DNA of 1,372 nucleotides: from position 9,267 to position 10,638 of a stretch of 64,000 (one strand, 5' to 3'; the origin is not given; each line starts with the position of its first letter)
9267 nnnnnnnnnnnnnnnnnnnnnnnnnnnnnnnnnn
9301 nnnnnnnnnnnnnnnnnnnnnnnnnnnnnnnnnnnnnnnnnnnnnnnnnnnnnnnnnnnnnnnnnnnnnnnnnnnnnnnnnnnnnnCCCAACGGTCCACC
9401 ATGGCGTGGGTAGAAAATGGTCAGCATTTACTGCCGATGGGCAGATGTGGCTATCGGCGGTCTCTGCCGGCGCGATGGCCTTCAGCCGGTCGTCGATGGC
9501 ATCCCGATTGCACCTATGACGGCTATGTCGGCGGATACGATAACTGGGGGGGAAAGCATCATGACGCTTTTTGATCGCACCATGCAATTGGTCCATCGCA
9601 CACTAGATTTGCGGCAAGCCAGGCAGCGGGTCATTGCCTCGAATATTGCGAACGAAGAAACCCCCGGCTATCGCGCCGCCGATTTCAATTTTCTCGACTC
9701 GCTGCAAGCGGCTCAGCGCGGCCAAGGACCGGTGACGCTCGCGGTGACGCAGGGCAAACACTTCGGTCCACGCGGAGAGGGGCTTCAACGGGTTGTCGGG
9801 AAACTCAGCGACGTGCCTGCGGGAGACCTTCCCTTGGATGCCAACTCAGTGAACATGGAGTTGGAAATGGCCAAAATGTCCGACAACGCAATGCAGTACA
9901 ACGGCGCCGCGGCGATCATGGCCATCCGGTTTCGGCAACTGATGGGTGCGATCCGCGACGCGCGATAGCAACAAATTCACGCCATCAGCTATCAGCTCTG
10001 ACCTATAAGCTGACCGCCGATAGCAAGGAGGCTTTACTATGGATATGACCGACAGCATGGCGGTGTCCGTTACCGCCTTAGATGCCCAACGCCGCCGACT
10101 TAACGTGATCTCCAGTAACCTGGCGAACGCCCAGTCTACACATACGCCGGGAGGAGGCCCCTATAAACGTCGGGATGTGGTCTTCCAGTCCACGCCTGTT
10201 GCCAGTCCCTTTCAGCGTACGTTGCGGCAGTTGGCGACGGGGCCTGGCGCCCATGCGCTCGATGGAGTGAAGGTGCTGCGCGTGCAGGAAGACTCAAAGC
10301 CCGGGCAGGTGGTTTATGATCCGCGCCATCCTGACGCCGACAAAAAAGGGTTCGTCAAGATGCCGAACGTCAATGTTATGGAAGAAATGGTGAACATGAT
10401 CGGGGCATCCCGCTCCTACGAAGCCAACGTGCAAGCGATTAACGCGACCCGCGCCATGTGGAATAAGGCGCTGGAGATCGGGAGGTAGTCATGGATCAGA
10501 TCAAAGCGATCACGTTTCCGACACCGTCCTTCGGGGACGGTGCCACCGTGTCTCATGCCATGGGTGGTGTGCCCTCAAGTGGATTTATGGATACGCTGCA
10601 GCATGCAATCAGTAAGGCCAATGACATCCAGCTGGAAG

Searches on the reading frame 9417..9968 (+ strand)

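Call 25: search_protein_families(library=pfam, proteins=[window:9417-9968:+], max_evalue=0.00001)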
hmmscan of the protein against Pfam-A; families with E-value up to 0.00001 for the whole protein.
window:9417-9968:+ (183 aa): 1 family
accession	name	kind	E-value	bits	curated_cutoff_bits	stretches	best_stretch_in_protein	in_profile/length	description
PF00460.25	Flg_bb_rod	-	2.2e-06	28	20.7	1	62-86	7-31/31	Flagella basal body rod protein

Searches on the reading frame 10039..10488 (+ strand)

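Call 25: search_protein_families(library=pfam, proteins=[window:10039-10488:+], max_evalue=0.00001)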
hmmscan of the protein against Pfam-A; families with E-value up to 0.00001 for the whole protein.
window:10039-10488:+ (149 aa): 2 families
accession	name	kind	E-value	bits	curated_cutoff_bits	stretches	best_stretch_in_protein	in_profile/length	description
PF06429.18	Flg_bbr_C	-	2.5e-15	56.2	23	1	103-146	2-45/46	Flagellar basal body rod FlgEFG protein C-terminal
PF00460.25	Flg_bb_rod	-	2.4e-07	31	20.7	1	8-31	2-25/31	Flagella basal body rod protein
